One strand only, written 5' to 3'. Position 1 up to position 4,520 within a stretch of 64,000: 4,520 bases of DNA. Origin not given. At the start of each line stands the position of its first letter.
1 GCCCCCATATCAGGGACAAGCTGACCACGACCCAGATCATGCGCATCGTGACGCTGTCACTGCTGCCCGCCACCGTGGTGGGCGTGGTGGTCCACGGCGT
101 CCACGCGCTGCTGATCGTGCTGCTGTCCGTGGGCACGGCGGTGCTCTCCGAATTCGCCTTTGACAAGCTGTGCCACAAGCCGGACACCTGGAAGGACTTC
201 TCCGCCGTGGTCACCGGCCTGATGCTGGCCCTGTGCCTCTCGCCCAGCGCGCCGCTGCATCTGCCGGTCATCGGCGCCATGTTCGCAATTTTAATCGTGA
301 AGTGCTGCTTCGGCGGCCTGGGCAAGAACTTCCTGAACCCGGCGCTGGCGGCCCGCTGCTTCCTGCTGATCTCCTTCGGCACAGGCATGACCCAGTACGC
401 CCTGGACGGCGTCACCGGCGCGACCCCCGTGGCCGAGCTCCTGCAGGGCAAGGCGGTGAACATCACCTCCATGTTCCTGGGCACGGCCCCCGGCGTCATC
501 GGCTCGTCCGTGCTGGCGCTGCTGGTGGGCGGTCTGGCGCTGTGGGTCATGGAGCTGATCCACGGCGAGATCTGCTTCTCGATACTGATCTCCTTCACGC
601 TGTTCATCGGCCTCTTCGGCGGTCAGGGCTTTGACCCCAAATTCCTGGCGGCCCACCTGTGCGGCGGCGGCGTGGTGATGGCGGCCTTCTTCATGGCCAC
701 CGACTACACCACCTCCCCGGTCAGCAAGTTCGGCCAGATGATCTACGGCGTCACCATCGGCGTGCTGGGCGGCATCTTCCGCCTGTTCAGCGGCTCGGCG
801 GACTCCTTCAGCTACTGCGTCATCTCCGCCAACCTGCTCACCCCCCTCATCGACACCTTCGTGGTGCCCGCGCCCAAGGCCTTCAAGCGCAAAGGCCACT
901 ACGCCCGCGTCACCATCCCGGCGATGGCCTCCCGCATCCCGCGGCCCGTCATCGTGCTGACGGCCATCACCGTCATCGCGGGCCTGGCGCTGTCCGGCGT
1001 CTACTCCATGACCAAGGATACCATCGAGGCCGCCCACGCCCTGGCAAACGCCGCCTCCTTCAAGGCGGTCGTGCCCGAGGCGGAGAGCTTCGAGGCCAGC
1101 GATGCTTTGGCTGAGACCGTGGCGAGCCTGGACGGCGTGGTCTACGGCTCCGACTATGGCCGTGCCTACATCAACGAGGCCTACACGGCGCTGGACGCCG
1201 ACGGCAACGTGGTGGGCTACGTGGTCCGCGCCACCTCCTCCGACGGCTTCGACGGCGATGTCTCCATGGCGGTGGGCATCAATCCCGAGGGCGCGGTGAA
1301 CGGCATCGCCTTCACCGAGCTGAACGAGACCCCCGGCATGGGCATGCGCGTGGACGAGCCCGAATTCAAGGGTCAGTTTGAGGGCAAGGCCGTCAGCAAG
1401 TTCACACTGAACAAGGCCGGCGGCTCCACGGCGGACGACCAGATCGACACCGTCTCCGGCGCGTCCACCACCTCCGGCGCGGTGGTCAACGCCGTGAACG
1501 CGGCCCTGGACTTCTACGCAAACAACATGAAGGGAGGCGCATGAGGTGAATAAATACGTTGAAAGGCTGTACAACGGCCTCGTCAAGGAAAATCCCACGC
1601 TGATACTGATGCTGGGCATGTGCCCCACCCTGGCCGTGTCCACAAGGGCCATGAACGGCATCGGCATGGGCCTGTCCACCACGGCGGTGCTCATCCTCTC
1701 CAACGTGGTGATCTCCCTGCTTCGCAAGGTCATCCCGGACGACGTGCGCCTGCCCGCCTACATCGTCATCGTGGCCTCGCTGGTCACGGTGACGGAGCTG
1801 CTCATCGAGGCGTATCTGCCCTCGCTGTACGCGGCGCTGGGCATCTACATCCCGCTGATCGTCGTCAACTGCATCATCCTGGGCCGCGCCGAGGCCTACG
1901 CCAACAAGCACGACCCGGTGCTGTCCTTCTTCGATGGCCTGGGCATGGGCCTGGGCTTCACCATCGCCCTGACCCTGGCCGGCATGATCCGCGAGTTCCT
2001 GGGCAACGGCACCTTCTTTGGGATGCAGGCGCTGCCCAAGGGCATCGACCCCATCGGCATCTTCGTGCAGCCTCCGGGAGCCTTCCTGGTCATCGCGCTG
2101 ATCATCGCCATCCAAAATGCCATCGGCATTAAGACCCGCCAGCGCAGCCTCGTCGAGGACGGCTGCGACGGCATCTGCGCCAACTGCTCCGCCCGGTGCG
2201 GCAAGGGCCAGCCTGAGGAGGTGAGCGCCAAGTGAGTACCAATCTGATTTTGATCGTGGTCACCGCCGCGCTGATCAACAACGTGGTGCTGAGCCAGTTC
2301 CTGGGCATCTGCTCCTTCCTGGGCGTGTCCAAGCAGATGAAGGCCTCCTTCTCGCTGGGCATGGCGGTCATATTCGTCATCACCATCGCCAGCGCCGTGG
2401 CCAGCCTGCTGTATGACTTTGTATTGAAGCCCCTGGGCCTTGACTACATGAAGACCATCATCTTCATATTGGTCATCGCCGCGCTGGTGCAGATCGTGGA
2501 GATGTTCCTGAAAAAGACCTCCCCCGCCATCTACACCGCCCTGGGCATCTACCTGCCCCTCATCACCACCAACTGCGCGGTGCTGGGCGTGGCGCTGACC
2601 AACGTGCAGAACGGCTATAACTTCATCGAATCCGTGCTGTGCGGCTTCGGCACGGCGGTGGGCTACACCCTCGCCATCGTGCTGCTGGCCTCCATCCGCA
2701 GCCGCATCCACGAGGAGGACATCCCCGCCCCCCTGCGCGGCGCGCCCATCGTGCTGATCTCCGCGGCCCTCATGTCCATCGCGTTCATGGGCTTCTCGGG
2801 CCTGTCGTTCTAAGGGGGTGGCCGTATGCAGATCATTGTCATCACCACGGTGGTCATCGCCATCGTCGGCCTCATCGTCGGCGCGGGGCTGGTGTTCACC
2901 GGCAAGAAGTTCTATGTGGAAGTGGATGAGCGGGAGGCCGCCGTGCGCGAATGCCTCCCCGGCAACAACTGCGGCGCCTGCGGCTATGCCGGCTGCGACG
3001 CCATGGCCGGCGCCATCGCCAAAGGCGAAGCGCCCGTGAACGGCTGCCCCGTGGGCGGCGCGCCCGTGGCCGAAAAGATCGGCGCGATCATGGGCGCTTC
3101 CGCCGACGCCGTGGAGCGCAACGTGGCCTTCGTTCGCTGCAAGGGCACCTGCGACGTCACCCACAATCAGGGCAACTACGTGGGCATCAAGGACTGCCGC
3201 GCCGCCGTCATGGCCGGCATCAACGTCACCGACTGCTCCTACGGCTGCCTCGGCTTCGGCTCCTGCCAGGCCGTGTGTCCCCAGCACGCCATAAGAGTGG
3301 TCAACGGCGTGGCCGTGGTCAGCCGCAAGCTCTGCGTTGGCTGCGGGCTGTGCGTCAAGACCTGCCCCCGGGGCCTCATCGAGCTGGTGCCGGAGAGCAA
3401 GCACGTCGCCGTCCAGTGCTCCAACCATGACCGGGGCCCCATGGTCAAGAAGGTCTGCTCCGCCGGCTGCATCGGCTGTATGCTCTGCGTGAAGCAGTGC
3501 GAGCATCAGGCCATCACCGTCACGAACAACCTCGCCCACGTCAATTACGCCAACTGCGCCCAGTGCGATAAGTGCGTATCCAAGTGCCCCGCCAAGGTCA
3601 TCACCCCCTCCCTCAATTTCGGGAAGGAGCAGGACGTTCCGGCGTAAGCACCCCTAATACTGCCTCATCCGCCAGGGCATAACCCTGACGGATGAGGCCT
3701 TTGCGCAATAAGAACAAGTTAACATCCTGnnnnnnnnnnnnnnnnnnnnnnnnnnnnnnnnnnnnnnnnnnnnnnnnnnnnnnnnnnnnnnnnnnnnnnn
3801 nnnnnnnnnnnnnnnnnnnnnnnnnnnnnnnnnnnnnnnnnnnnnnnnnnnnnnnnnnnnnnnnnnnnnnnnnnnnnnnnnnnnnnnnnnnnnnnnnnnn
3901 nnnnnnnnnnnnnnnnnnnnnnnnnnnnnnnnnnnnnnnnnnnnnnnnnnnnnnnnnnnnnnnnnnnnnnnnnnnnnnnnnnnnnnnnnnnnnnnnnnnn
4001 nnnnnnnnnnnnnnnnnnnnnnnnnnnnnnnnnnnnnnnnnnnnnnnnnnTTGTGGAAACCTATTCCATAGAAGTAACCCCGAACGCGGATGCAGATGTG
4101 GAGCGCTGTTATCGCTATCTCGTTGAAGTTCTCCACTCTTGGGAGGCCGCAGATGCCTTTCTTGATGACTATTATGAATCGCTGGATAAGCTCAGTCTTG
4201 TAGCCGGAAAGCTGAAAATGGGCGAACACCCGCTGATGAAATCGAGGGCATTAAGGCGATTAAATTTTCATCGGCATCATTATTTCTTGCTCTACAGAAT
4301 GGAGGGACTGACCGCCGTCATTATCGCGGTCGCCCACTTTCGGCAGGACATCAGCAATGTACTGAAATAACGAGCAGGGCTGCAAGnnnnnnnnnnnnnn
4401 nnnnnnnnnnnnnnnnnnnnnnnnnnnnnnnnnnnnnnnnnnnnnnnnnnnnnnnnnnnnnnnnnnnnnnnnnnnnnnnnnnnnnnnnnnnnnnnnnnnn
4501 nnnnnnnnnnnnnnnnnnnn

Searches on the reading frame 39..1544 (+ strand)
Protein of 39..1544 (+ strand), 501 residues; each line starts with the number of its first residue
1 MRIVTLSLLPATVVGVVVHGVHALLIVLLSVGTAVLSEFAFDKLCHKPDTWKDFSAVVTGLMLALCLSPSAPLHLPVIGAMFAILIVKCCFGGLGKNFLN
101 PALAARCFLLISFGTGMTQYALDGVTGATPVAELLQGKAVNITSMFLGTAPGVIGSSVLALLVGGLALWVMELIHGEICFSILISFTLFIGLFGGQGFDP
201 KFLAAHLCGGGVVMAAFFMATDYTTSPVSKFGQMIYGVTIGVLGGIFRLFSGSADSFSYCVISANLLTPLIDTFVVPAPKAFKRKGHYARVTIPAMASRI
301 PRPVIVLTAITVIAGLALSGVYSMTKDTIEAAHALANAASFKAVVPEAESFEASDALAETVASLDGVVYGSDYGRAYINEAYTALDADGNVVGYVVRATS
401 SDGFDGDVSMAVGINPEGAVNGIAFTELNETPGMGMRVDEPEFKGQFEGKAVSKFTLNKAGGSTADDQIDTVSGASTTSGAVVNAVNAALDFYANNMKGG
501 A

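Call 4: search_protein_families(library=pfam, proteins=[window:39-1544:+], max_evalue=0.01)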
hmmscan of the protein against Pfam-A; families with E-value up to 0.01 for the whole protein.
window:39-1544:+ (501 aa): 2 families
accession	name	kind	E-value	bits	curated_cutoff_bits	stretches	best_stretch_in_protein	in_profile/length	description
PF03116.20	NQR2_RnfD_RnfE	-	9e-82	275.2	27.7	1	1-278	18-293/296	NQR2, RnfD, RnfE family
PF04205.19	FMN_bind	-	7.9e-18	65.3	22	1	403-491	1-77/77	FMN-binding domain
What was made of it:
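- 39..3647 (+): Context: canonical rnfD-G fusion, rnfE, rnfA and rnfB (rnfC presumably lies upstream of the window). All four Fe-S ligand Cys are intact. Pfam (call 4).
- Checked: The canonical rnfD-G fusion / E / A / B set at 39-3647 is confirmed (call 4).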

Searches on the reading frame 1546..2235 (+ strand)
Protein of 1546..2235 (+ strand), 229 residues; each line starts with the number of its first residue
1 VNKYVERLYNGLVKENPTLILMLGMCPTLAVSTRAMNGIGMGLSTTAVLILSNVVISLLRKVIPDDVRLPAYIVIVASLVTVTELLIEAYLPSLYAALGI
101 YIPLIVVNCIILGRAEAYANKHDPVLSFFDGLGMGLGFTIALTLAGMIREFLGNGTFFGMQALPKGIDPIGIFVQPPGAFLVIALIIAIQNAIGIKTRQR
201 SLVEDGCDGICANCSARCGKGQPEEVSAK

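Call 4: search_protein_families(library=pfam, proteins=[window:1546-2235:+], max_evalue=0.01)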
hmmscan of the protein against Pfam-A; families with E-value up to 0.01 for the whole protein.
window:1546-2235:+ (229 aa): 1 family
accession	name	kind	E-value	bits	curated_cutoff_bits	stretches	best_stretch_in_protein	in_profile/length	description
PF02508.19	Rnf-Nqr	-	5.2e-67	225.7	23.8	1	5-187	2-174/174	Rnf-Nqr subunit, membrane protein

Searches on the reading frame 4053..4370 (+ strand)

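Call 4: search_protein_families(library=pfam, proteins=[window:4053-4370:+], max_evalue=0.01)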
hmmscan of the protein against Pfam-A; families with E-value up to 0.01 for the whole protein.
window:4053-4370:+ (105 aa): 1 family
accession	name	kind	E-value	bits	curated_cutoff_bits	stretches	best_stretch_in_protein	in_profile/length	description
PF05016.21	ParE_toxin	-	3.8e-07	31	23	1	6-99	1-88/89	ParE toxin of type II toxin-antitoxin system, parDE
